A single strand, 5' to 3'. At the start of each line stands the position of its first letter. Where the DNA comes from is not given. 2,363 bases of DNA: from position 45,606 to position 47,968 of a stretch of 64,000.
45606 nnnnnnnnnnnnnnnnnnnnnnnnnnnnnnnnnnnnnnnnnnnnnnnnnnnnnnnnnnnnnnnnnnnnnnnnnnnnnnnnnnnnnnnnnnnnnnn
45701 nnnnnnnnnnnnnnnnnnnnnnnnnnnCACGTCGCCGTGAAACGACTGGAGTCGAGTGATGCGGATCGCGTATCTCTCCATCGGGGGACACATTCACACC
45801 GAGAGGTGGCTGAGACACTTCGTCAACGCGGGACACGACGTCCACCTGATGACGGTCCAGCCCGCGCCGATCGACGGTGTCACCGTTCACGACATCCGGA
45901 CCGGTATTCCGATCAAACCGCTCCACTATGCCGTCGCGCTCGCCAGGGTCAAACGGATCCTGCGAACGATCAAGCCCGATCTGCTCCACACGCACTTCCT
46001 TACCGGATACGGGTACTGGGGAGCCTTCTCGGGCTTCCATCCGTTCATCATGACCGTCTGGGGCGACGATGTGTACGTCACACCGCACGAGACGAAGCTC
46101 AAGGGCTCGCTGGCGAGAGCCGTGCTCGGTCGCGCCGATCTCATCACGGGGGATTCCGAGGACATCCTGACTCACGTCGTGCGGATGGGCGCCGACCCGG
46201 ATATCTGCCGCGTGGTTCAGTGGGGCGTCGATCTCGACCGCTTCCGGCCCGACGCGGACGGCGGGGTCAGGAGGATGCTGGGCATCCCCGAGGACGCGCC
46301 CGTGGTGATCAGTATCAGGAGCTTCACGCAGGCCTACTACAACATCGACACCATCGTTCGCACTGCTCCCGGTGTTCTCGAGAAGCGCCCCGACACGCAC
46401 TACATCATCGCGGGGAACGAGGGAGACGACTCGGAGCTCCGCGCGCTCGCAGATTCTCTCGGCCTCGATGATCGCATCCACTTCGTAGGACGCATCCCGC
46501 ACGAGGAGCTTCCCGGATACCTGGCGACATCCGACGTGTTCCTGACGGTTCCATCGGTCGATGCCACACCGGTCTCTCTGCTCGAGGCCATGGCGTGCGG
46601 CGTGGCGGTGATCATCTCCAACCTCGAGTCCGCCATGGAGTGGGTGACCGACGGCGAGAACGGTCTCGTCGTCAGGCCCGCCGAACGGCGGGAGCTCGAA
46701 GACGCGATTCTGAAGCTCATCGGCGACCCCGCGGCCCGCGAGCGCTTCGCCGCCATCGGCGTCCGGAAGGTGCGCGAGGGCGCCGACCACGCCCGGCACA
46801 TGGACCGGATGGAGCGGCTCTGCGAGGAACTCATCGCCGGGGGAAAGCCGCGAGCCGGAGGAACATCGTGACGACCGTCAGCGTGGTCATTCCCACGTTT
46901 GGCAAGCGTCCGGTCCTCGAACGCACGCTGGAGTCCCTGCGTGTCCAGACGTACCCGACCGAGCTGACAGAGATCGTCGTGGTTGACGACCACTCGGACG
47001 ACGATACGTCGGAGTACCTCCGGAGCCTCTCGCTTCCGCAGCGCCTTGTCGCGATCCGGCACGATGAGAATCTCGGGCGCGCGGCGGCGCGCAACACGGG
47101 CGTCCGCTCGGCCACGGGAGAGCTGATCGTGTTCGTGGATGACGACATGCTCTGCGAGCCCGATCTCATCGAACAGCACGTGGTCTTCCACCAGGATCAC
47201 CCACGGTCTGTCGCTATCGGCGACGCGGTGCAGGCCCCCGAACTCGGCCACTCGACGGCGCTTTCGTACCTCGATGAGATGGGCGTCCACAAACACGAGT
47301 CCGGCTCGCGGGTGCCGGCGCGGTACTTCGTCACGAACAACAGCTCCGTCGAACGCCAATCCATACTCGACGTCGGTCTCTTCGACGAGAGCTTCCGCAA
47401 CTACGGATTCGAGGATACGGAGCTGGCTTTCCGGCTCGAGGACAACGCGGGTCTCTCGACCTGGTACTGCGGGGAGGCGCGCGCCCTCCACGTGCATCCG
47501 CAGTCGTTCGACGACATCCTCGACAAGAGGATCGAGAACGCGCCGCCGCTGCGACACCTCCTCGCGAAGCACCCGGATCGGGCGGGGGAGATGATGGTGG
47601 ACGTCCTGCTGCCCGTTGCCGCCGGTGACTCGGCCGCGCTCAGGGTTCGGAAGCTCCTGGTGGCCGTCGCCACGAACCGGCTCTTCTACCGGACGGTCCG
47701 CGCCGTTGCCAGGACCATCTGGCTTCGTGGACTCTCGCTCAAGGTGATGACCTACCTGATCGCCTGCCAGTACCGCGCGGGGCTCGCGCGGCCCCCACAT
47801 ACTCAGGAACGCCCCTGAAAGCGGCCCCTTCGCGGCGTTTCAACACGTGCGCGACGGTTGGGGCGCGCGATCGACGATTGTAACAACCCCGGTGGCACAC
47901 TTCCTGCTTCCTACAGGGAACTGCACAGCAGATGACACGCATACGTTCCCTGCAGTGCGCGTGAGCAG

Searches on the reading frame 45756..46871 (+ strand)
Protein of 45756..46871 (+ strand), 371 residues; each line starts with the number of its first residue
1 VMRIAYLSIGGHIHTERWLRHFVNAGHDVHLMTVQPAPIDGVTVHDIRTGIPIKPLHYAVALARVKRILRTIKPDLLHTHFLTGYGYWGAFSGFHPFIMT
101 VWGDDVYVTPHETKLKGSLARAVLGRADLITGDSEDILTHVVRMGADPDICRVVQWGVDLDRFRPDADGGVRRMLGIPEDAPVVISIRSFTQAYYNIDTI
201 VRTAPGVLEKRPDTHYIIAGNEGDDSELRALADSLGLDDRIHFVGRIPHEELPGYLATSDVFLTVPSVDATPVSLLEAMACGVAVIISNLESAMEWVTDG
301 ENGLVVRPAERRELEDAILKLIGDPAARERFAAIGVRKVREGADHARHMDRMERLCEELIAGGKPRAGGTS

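Call 75: search_protein_families(library=pfam, proteins=[window:45756-46871:+], max_evalue=0.00001)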
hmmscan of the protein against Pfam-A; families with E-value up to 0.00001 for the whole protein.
window:45756-46871:+ (371 aa): 6 families
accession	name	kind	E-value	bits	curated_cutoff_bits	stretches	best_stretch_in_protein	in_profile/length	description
PF00534.26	Glycos_transf_1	-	3.3e-33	115.1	26.4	1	173-333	7-167/172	Glycosyl transferases group 1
PF13692.12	Glyco_trans_1_4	-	7.4e-27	94.8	27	1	182-324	2-142/142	Glycosyl transferases group 1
PF13477.12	Glyco_trans_4_2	-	4.5e-26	92.1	23.4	1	3-132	1-137/139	Glycosyl transferase 4-like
PF13439.12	Glyco_transf_4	-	2.8e-14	53.9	28.5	1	10-162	3-170/170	Glycosyltransferase Family 4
PF13579.12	Glyco_trans_4_4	-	2.3e-12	48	29.7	1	10-154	2-155/158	Glycosyl transferase 4-like domain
PF13524.12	Glyco_trans_1_2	-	1.1e-11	45.3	25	1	210-352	11-142/144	Glycosyl transferase-like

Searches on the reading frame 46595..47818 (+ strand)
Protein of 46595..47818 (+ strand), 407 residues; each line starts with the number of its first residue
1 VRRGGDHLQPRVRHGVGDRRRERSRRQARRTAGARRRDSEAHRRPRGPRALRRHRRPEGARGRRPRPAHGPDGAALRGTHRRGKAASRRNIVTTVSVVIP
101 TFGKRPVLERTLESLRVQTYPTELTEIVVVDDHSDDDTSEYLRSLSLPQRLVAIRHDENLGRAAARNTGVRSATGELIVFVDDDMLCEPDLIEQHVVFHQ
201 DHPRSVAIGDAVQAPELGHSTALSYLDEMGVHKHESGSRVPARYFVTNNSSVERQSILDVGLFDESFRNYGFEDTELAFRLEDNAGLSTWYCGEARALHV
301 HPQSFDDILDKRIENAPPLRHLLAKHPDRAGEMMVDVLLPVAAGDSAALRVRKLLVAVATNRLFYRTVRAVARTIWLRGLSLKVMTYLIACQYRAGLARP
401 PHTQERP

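Call 75: search_protein_families(library=pfam, proteins=[window:46595-47818:+], max_evalue=0.00001)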
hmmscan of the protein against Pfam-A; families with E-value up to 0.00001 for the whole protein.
window:46595-47818:+ (407 aa): 3 families
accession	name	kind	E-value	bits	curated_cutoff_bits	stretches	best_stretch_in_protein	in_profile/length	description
PF00535.33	Glycos_transf_2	-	2e-31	109.6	23.3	1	96-220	1-124/168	Glycosyl transferase family 2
PF13641.12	Glyco_tranf_2_3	-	5.5e-19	69.5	27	1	95-307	3-219/230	Glycosyltransferase like family 2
PF10111.15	Glyco_tranf_2_2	-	4.3e-15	56.4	27.3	1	96-196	1-103/276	Glycosyltransferase like family 2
